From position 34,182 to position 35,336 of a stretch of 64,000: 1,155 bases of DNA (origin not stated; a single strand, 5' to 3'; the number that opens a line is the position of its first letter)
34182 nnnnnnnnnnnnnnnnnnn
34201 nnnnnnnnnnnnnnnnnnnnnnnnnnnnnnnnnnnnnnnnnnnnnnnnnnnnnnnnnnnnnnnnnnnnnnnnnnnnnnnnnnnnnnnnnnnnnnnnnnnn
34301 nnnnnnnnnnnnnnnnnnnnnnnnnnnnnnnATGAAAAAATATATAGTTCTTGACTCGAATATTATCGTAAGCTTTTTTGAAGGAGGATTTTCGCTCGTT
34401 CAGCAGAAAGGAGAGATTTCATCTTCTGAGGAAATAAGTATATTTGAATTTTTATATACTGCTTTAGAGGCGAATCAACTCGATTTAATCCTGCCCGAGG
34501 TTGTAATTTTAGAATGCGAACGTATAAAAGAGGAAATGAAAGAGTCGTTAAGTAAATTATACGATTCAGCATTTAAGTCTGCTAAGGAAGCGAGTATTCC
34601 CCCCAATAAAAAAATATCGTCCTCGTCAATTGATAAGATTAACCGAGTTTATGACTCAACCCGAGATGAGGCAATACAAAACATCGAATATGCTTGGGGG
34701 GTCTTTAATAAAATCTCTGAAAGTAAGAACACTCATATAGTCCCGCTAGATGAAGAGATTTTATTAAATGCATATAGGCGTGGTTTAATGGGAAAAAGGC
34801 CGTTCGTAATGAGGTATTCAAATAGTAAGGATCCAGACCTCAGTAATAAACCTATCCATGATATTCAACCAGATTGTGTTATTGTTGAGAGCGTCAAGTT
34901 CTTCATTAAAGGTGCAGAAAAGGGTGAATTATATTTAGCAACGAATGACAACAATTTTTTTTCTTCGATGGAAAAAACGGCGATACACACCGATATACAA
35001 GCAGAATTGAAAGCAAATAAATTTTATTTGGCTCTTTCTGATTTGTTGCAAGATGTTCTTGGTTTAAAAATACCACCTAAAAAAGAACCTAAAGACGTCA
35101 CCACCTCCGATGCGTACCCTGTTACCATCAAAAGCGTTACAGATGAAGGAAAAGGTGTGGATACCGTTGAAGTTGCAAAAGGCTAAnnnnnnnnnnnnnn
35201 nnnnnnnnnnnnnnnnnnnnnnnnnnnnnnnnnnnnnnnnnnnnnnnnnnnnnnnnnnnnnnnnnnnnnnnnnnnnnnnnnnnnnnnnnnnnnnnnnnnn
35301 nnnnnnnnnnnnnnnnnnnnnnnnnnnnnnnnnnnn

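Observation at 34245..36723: AT-rich two-gene island (PIN-like nuclease + 91-aa partner) inserted directly upstream of a Dda/RecD-like SF1 helicase: candidate undescribed defence, abortive-infection or toxin-antitoxin module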

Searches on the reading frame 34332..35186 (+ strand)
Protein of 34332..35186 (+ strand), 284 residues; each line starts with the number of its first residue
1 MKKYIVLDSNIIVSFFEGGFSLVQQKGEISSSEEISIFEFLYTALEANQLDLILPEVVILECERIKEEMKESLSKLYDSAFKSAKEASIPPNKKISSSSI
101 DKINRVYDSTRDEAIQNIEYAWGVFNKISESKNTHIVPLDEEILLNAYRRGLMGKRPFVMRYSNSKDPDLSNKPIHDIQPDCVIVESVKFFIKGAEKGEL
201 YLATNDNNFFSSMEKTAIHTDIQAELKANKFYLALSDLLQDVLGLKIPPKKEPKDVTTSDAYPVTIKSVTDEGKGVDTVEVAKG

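Call 3: search_protein_families(library=pfam, proteins=[window:34332-35186:+], max_evalue=0.1)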
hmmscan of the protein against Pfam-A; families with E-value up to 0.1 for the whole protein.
window:34332-35186:+ (284 aa): 3 families
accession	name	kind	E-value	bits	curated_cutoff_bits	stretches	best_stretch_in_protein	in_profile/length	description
PF16289.11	PIN_12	-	2.6e-10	41.4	32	1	5-209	1-172/172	PIN domain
PF13638.12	PIN_4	-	0.00049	20.8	21.9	1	6-117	2-94/132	PIN domain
PF19212.5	CoV_NSP2_C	-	0.0092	16.6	25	0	225-279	10-64/116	Coronavirus replicase NSP2, C-terminal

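Call 4: search_protein_families(library=padloc, proteins=[window:34332-35186:+], max_evalue=0.1)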
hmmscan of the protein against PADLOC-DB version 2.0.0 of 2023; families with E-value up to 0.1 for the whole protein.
window:34332-35186:+ (284 aa): 1 family
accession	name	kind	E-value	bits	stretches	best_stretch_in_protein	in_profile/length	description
PDLC01068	CARF_PIN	-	0.0066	13.7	0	179-228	264-311/373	CARF+PIN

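Call 5: search_protein_families(library=ncbifam, proteins=[window:34332-35186:+], max_evalue=0.1)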
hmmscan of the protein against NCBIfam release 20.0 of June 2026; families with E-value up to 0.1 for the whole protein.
window:34332-35186:+ (284 aa): 0 families

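Call 9: find_homologous_proteins(query=window:34332-35186:+)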
Query window:34332-35186:+ (284 aa): 11 proteins with E <= 0.001 among 935 candidates.
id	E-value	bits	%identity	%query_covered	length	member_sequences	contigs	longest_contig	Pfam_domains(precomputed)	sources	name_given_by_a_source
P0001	1.4e-179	613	100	100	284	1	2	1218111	PF16289.12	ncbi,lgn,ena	-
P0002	9.5e-101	355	61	100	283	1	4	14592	PF16289.12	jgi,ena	-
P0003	3.3e-100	353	60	100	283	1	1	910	PF16289.12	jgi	-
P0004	1.4e-99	351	58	100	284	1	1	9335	PF16289.12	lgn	-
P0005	3.2e-93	330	58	100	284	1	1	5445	PF16289.12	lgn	-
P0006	6.2e-93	329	58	100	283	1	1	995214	PF16289.12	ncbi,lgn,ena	-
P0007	2.7e-92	327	56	100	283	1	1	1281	PF16289.12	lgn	-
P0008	3.9e-82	294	52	100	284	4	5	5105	PF16289.12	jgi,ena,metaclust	metaclust:\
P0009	2.8e-78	281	50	100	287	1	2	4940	PF16289.12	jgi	jgi:hypothetical protein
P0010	8.2e-77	276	52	100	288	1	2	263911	PF16289.12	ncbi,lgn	-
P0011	1.2e-58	217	41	99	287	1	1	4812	PF16289.12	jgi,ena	-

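Call 11: find_encoding_contigs(protein=P0006, flank=8000, max_places=3)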
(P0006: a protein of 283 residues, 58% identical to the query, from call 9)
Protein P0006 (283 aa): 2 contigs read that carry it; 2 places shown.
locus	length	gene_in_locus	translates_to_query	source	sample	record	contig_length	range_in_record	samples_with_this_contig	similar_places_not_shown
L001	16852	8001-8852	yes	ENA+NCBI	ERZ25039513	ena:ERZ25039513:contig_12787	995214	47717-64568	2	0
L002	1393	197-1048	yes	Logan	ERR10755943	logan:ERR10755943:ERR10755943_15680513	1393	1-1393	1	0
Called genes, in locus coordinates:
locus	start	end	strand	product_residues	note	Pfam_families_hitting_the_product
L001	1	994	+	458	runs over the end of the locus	PF01336:tRNA_anti-codon, PF00152:tRNA-synt_2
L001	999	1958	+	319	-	PF00768:Peptidase_S11, PF02113:Peptidase_S13 (weak), PF13354:Beta-lactamase2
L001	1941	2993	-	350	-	-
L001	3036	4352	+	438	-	PF00749:tRNA-synt_1c, PF19269:Anticodon_2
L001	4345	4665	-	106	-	-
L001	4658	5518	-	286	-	PF00009:GTP_EFTU (faint), PF00350:Dynamin_N (weak), PF01926:MMR_HSR1, PF02421:FeoB_N, PF03193:RsgA_GTPase (faint), PF04548:AIG1, PF07650:KH_2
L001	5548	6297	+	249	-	PF00730:HhH-GPD, PF00633:HHH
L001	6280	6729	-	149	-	PF03449:GreA_GreB_N, PF01272:GreA_GreB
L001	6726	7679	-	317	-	PF01018:GTP1_OBG, PF01926:MMR_HSR1, PF02421:FeoB_N (weak)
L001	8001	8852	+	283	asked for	PF16289:PIN_12 (weak)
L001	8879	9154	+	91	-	-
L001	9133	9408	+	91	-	PF07866:DUF1653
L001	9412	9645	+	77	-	-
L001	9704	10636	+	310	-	PF00056:Ldh_1_N, PF02866:Ldh_1_C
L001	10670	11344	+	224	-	PF00041:fn3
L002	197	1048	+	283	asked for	PF16289:PIN_12 (weak)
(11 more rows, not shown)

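Call 12: find_encoding_contigs(protein=P0010, flank=8000, max_places=3)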
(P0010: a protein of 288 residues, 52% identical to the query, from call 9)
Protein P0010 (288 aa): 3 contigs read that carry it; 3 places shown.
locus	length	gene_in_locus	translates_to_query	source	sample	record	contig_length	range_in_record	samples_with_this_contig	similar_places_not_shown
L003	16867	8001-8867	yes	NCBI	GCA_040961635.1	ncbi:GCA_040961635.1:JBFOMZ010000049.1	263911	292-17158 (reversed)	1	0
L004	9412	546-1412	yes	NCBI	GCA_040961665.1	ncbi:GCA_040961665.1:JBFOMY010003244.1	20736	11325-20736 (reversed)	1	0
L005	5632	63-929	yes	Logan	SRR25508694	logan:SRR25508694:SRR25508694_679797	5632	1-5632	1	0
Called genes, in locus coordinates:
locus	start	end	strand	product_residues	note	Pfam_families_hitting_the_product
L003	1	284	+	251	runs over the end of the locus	PF04402:SIMPL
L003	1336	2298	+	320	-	PF01966:HD (weak)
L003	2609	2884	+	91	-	-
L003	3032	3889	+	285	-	-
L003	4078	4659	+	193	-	-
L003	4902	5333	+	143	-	-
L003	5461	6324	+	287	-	PF00892:EamA (weak)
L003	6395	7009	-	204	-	PF01725:Ham1p_like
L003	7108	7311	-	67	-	-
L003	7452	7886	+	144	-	-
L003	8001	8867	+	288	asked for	PF16289:PIN_12 (weak)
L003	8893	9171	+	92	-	-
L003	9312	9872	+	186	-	-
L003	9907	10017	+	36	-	PF11373:DUF3175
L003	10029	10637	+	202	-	PF00730:HhH-GPD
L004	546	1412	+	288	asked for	PF16289:PIN_12 (weak)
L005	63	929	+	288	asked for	PF16289:PIN_12 (weak)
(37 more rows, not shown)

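Call 13: find_encoding_contigs(protein=P0002, flank=8000, max_places=4)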
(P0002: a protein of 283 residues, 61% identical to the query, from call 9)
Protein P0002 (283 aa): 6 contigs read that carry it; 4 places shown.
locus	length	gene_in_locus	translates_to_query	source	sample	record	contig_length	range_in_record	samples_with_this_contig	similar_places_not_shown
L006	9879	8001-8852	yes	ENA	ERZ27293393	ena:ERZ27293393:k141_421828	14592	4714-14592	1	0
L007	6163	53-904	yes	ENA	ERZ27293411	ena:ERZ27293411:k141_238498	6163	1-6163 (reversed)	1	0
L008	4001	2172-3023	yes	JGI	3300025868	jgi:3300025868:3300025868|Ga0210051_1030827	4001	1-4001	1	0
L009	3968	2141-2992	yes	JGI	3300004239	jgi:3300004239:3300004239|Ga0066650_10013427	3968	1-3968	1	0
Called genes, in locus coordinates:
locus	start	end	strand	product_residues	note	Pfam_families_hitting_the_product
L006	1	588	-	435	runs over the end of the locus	PF00239:Resolvase, PF07508:Recombinase, PF13408:Zn_ribbon_recom (weak)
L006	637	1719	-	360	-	-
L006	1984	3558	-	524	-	-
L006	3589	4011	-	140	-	-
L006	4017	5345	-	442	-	PF02195:ParB_N, PF01555:N6_N4_Mtase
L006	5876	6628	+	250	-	PF27366:MwoI_N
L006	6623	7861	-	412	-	PF01555:N6_N4_Mtase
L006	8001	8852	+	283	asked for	PF16289:PIN_12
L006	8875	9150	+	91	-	-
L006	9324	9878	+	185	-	?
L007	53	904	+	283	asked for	PF16289:PIN_12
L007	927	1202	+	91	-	-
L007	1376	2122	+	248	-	-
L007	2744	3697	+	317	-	-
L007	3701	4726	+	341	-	PF00226:DnaJ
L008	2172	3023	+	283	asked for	PF16289:PIN_12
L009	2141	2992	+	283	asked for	PF16289:PIN_12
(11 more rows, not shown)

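Call 14: find_encoding_contigs(protein=P0001, flank=3000, max_places=3)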
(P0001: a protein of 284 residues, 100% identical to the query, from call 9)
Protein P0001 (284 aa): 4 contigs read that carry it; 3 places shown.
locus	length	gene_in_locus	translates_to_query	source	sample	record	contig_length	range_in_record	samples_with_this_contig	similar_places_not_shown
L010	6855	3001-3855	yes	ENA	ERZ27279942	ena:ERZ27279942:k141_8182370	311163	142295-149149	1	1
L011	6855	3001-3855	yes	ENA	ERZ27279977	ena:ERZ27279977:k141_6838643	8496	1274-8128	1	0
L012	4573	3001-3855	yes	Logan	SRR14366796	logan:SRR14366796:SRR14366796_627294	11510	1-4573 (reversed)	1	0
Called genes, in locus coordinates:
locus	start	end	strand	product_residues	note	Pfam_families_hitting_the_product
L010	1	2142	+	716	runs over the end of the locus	PF18911:PKD_4, PF00801:PKD (weak), PF22352:K319L-like_PKD (faint), PF18911:PKD_4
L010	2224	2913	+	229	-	PF00578:AhpC-TSA, PF08534:Redoxin, PF13905:Thioredoxin_8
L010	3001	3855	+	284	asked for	PF16289:PIN_12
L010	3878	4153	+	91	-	-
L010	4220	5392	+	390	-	PF05970:PIF1 (weak), PF13604:AAA_30, PF13245:AAA_19, PF01443:Viral_helicase1 (faint), PF18335:SH3_13 (weak), PF13538:UvrD_C_2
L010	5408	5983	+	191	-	PF03193:RsgA_GTPase (weak), PF00350:Dynamin_N (faint), PF01926:MMR_HSR1, PF02421:FeoB_N, PF00009:GTP_EFTU (weak)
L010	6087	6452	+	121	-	PF13473:Cupredoxin_1, PF00127:Copper-bind (weak)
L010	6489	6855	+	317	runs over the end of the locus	PF01636:APH (weak)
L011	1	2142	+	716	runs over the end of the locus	PF18911:PKD_4, PF00801:PKD (weak), PF22352:K319L-like_PKD (faint), PF18911:PKD_4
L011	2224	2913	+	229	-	PF00578:AhpC-TSA, PF08534:Redoxin, PF13905:Thioredoxin_8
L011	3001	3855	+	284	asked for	PF16289:PIN_12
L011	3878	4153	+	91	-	-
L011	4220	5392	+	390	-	PF05970:PIF1 (weak), PF13604:AAA_30, PF13245:AAA_19, PF01443:Viral_helicase1 (faint), PF18335:SH3_13 (weak), PF13538:UvrD_C_2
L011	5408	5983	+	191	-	PF03193:RsgA_GTPase (weak), PF00350:Dynamin_N (faint), PF01926:MMR_HSR1, PF02421:FeoB_N, PF00009:GTP_EFTU (weak)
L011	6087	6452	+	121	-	PF13473:Cupredoxin_1, PF00127:Copper-bind (weak)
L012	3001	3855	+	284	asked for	PF16289:PIN_12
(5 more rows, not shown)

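Call 32: find_related_loci(query=A1, collection=viral_contigs, flank=6000)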
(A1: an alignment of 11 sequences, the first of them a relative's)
Query A1 (284 aa) in viral_contigs; peptide patterns used: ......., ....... (x = any residue, [..] = any of these).
158 stretches matched a pattern, but none encodes a relative of the query by tblastn (E <= 1e-3).

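Call 34: predict_structure(alignment_id=A1)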
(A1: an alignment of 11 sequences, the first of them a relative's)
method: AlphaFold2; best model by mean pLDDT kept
length: 284 residues; sequences in the alignment: 11
mean_pLDDT: 72.7   pTM: 0.69
mean pLDDT of the five models: 72.7, 70.6, 66.5, 63.6, 63.0
residues with pLDDT >= 90: 52; 70-90: 141; 50-70: 37; < 50: 54
segments of 3 or more residues with pLDDT < 50: 19-30, 207-216, 253-284
pLDDT, mean of each block of 10 residues (from residue 1): 83 62 35 77 93 91 85 81 65 67 81 85 92 94 91 76 80 75 88 84 62 50 80 81 78 41 40 33 35
secondary structure, 60 per line:
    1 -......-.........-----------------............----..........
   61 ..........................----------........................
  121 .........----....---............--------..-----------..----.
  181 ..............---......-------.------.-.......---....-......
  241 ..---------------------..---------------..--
elements in order: E2-7 H9-17 H35-46 E51-55 H56-86 H97-129 E134-137 H141-152 H180-194 E198-203 H220-226 E230-233 H235-242

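Call 45: search_protein_families(library=phrogs, proteins=[window:34332-35186:+], max_evalue=0.1)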
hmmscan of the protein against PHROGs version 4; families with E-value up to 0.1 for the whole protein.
window:34332-35186:+ (284 aa): 0 families

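Call 47: search_dna_similar(query=window:34332-35186:+, collection=phages, mode=protein, max_evalue=0.01, max_rows=20)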
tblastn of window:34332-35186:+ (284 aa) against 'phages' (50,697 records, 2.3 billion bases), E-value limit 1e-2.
No match.

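Call 85: search_dna_similar(query=window:34332-35186:+, collection=plasmids, mode=protein, max_evalue=0.001, max_rows=15)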
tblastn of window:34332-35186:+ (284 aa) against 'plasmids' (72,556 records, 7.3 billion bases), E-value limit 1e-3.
No match.

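Call 102: find_encoding_contigs(protein=P0008, flank=5000, max_places=3)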
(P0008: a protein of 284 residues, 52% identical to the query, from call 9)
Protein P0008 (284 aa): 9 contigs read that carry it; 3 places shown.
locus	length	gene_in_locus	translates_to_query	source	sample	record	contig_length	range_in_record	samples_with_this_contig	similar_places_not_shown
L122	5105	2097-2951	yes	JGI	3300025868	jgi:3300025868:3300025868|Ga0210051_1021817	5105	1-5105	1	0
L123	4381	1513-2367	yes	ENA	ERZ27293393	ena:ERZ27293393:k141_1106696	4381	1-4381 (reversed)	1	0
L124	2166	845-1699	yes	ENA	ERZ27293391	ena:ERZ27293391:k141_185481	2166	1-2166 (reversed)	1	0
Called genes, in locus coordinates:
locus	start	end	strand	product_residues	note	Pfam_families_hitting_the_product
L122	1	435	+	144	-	?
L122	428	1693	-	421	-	PF01555:N6_N4_Mtase, PF01170:UPF0020 (faint), PF13847:Methyltransf_31 (faint)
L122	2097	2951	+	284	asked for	PF16289:PIN_12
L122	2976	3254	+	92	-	-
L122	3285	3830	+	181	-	-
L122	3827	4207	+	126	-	-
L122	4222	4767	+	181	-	-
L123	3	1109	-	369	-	?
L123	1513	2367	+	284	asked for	PF16289:PIN_12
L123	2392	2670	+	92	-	-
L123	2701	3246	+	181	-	-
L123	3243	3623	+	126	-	-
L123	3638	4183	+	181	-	-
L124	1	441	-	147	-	?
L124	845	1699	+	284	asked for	PF16289:PIN_12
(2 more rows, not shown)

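Call 103: find_encoding_contigs(protein=P0004, flank=8000, max_places=2)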
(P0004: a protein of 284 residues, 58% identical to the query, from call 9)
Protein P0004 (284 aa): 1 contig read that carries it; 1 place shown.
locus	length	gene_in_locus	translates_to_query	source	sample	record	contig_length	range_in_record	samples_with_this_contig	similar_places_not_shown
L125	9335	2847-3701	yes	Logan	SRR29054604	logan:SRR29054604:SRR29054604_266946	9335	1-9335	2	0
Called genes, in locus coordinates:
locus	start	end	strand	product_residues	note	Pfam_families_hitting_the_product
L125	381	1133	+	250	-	-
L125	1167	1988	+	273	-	PF02633:Creatininase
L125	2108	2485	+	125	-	PF01042:Ribonuc_L-PSP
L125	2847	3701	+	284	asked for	PF16289:PIN_12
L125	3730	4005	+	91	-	-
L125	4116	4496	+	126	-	PF07883:Cupin_2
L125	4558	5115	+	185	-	-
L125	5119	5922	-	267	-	PF03807:F420_oxidored (weak), PF14748:P5CR_dimer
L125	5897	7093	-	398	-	PF00171:Aldedh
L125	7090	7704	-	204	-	PF00696:AA_kinase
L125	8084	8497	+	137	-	PF09391:DUF2000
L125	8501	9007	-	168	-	PF00565:SNase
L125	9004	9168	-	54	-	PF04014:MazE_antitoxin (weak)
